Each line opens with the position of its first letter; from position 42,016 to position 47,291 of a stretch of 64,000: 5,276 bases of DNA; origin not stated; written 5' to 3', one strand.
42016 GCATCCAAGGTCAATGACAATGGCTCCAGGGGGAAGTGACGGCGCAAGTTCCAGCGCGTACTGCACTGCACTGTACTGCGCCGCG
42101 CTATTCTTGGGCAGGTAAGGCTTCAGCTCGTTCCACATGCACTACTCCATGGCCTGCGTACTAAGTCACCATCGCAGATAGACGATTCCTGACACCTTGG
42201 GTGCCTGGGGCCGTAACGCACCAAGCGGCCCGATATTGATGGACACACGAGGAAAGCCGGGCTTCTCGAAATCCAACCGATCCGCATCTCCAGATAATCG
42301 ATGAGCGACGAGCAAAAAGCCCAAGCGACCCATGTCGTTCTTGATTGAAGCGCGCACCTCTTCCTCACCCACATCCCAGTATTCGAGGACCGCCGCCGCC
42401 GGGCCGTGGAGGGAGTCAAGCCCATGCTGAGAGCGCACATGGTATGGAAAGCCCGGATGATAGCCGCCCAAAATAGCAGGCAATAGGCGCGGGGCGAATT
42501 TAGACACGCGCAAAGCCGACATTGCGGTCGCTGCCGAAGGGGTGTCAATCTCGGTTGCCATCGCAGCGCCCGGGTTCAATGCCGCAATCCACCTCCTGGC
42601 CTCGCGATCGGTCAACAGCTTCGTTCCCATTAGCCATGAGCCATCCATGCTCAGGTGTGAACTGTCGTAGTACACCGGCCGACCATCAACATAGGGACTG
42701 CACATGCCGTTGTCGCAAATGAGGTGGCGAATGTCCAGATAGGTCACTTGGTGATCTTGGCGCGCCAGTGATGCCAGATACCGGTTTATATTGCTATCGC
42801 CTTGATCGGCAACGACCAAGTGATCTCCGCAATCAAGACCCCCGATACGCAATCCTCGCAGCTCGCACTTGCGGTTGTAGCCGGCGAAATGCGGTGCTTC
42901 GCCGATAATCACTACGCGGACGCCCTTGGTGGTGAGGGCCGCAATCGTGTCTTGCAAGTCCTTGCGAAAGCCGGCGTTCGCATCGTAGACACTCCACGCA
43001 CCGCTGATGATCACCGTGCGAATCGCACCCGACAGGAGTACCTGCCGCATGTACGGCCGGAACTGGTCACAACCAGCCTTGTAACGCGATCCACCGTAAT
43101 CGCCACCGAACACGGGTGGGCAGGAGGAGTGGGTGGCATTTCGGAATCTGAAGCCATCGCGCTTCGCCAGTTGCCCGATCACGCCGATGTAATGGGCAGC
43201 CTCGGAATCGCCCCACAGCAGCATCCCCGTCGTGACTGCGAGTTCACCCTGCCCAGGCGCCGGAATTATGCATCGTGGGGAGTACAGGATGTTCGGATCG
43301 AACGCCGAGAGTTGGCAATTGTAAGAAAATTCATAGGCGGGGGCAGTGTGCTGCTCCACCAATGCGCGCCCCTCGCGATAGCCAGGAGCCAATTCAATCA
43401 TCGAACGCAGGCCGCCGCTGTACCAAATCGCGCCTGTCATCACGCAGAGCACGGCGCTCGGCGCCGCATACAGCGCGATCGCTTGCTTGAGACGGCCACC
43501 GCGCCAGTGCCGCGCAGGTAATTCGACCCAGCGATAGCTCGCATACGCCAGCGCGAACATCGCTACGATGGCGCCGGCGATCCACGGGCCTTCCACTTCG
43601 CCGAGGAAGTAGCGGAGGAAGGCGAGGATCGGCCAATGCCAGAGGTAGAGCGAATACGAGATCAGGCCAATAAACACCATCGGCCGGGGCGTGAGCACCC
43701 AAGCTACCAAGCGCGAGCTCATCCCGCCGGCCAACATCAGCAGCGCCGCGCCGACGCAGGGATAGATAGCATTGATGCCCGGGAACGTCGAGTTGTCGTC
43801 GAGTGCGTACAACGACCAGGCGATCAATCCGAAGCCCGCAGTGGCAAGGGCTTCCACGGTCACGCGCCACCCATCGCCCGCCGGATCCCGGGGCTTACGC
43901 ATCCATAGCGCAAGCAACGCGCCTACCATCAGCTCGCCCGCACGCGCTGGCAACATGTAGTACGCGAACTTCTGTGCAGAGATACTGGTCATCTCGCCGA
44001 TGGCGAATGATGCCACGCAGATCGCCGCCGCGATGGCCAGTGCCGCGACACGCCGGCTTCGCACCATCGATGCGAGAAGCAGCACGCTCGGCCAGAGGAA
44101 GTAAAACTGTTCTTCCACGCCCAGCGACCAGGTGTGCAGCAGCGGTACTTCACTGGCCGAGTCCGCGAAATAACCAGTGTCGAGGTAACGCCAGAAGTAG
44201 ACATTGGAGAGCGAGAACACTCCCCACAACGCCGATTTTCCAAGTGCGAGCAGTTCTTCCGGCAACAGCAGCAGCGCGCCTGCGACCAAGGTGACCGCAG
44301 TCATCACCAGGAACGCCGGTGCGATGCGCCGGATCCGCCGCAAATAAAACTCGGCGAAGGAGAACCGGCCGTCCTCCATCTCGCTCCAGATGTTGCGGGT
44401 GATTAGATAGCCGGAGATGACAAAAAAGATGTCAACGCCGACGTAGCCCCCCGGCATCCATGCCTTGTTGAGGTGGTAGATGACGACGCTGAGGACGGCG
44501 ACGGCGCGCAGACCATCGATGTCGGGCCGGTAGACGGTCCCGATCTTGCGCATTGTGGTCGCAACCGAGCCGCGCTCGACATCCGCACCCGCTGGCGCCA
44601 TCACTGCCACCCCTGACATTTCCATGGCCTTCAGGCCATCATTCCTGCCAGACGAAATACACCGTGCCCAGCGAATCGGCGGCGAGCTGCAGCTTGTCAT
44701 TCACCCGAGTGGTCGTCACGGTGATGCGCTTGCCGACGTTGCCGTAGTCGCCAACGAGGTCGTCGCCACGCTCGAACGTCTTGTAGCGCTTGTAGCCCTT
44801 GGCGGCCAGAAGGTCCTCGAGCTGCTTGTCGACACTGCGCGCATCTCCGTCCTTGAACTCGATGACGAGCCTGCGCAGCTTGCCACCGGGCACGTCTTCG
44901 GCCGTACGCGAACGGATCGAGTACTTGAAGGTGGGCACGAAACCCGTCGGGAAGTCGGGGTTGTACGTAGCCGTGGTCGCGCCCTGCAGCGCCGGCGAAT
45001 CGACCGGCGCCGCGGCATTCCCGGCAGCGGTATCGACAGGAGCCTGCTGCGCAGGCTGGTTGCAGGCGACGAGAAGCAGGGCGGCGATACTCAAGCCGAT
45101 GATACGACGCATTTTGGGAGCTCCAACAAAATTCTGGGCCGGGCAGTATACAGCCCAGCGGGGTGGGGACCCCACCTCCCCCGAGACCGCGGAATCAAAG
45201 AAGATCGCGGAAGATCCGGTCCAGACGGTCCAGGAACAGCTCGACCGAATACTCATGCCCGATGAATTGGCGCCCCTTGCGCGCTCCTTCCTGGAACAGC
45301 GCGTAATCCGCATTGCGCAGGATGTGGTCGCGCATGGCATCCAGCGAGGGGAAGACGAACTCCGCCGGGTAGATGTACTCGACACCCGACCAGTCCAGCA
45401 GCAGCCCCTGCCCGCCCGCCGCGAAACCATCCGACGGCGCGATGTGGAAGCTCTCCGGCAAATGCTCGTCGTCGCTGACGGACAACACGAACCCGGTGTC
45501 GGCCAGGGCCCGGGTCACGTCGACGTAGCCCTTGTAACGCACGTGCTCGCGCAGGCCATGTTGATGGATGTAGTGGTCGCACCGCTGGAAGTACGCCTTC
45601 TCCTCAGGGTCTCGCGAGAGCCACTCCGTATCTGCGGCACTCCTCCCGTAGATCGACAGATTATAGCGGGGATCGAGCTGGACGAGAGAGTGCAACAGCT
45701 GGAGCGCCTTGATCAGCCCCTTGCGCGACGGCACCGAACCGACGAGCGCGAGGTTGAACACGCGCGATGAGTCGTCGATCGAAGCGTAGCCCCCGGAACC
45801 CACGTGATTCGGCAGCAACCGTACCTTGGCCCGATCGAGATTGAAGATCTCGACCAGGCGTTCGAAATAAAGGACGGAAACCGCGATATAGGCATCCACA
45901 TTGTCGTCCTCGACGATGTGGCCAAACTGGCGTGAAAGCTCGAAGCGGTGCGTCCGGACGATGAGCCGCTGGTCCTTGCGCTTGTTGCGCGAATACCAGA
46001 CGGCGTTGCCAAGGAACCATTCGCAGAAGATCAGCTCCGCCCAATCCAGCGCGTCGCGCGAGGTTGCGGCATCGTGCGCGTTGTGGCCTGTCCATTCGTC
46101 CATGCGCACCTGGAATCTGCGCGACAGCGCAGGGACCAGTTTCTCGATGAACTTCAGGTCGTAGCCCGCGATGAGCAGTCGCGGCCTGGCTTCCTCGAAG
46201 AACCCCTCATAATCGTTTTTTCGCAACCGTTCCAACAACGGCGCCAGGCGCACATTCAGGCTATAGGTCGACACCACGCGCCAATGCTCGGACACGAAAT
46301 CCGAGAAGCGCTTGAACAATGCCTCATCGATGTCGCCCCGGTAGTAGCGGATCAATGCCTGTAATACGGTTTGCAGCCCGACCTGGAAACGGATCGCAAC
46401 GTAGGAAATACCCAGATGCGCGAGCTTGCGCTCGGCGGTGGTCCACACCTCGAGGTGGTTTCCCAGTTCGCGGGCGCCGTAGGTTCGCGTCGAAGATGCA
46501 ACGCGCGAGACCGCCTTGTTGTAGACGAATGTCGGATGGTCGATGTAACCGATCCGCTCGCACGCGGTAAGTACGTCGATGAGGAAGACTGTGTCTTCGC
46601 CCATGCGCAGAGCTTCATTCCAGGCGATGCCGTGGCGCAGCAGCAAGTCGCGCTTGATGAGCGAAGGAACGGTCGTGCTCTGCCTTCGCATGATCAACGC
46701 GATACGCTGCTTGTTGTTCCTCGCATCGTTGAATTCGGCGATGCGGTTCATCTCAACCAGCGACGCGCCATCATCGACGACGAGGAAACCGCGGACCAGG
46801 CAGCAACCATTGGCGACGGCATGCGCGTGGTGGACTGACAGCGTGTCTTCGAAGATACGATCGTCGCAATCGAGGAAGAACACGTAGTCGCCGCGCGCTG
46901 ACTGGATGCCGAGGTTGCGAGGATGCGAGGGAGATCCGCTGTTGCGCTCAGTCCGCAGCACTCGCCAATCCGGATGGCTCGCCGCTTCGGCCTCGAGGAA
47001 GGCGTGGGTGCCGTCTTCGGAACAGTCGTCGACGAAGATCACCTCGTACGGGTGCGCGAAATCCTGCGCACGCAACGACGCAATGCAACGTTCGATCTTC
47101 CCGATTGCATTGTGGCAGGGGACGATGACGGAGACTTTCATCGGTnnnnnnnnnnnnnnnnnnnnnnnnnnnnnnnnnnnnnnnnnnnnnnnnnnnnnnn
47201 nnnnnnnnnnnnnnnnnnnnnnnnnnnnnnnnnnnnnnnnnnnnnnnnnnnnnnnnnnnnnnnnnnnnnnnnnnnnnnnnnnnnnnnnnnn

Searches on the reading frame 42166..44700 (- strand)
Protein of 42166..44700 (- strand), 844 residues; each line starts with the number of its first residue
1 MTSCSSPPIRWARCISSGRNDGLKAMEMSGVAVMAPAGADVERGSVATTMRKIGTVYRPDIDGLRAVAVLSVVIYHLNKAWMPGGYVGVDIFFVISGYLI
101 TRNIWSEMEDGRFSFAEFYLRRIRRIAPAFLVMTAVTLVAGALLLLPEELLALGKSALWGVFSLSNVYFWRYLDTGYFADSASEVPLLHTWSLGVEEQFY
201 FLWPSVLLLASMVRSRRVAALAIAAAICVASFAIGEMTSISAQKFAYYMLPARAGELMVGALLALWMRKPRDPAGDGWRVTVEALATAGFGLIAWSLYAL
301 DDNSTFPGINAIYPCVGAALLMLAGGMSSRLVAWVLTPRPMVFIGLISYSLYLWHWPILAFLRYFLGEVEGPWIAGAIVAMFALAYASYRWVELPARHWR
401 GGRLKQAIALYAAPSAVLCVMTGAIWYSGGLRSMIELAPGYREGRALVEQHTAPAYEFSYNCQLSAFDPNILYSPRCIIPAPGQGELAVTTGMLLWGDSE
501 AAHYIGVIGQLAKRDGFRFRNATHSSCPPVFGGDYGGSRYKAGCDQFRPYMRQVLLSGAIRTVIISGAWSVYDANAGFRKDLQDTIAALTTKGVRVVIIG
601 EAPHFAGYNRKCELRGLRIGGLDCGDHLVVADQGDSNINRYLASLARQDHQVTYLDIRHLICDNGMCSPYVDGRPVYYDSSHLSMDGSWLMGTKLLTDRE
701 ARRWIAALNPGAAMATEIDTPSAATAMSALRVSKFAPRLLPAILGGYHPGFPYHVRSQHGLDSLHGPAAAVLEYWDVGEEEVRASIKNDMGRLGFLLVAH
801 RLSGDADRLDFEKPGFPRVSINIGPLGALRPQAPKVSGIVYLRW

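Call 5: search_protein_families(library=pfam, proteins=[window:42166-44700:-], max_evalue=0.01)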
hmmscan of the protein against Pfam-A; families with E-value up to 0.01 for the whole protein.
window:42166-44700:- (844 aa): 2 families
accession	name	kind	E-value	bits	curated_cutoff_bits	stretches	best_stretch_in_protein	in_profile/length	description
PF19040.6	SGNH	-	2.8e-40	139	27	1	475-693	12-244/248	SGNH domain (fused to AT3 domains)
PF01757.29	Acyl_transf_3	-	1.1e-30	107.3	31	1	60-389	3-325/326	Acyltransferase domain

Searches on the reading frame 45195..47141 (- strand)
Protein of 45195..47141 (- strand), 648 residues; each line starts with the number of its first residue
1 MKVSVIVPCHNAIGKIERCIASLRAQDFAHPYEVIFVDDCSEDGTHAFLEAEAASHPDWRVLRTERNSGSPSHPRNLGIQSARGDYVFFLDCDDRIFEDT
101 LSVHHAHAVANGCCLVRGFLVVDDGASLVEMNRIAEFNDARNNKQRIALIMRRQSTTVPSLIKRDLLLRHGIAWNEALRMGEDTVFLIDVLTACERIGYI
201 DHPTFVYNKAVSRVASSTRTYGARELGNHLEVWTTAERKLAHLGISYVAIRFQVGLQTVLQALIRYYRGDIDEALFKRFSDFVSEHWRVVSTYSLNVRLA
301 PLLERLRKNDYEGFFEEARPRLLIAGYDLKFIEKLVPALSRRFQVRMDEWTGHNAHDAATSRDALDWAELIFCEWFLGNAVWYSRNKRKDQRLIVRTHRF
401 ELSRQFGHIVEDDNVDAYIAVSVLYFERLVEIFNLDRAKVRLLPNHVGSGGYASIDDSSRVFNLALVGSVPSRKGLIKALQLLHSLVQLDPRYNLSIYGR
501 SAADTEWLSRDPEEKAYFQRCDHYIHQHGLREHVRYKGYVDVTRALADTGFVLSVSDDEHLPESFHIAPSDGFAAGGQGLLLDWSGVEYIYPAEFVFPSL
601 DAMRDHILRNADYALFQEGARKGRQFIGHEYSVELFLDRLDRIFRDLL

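Call 5: search_protein_families(library=pfam, proteins=[window:45195-47141:-], max_evalue=0.01)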
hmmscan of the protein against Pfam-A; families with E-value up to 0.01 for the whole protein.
window:45195-47141:- (648 aa): 5 families
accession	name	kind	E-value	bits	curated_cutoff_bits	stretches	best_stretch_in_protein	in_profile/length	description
PF00535.33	Glycos_transf_2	-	1.3e-26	94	23.3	1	4-133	1-128/168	Glycosyl transferase family 2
PF13641.12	Glyco_tranf_2_3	-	2.2e-09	38.1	27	1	3-103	3-106/230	Glycosyltransferase like family 2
PF10111.15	Glyco_tranf_2_2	-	5.8e-07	29.7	27.3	1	4-102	1-100/276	Glycosyltransferase like family 2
PF00534.26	Glycos_transf_1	-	6.4e-05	23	26.4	1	466-561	20-105/172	Glycosyl transferases group 1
PF13704.12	Glyco_tranf_2_4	-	0.00042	21.2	27.5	1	16-100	7-88/98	Glycosyl transferase family 2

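Call 7: search_protein_families(library=ncbifam, proteins=[window:45195-47141:-], max_evalue=0.01)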
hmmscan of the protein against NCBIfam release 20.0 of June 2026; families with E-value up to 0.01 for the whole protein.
window:45195-47141:- (648 aa): 22 families
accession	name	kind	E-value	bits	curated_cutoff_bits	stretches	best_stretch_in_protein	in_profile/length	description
NF007482.0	PRK10073.1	equivalog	1.9e-19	69.9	423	1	2-216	7-227/334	glycosyltransferase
NF041875.1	EPS_EpsD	equivalog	8.2e-19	68.2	370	1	3-125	1-121/325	exopolysaccharide biosynthesis glycosyltransferase EpsD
NF047683.1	TeichurnBiosyTuaG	equivalog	9.6e-18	64.7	400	1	2-102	7-105/252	teichuronic acid biosynthesis protein TuaG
TIGR03965.1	mycofact_glyco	equivalog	3.2e-17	62.6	280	1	2-197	75-270/467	mycofactocin biosynthesis glycosyltransferase MftF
NF050050.1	ProtGlycPglI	equivalog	1.8e-12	47.3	500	1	2-130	3-129/306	GalNAc(5)-diNAcBac-PP-undecaprenol beta-1,3-glucosyltransferase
TIGR03937.1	PgaC_IcaA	equivalog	2.6e-12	46.4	422.3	1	2-99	46-141/407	poly-beta-1,6-N-acetyl-D-glucosamine synthase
TIGR04283.1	glyco_like_mftF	equivalog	1.4e-10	41.2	182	1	3-103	1-92/221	TIGR04283 family arsenosugar biosynthesis glycosyltransferase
NF007453.0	PRK10018.1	equivalog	2.1e-08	34.2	382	1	3-108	8-111/280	colanic acid biosynthesis glycosyltransferase WcaA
TIGR04017.1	WcaA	equivalog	3.5e-08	33.4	495.75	1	3-108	7-110/279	colanic acid biosynthesis glycosyltransferase WcaA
TIGR03469.1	HpnB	hypoth_equivalog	6.3e-08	32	379.25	1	2-58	45-101/386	hopene-associated glycosyltransferase HpnB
TIGR04242.1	nodulat_NodC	equivalog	5.1e-07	29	550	1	2-103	49-151/395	chitooligosaccharide synthase NodC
NF038299.1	EPS_HpsN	equivalog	6.1e-07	28.7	425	1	2-106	2-104/317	hormogonium polysaccharide biosynthesis glycosyltransferase HpsN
NF038302.1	EPS_HpsE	equivalog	1.3e-06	27.6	300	1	2-95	2-98/307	hormogonium polysaccharide biosynthesis glycosyltransferase HpsE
TIGR04009.1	wcaE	equivalog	1.7e-06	27.5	369.2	1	7-125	10-124/248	colanic acid biosynthesis glycosyltransferase WcaE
NF045692.1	OglycostaseCruG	equivalog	2.7e-06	26.5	600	1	2-63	42-102/386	2'-O-glycosyltransferase CruG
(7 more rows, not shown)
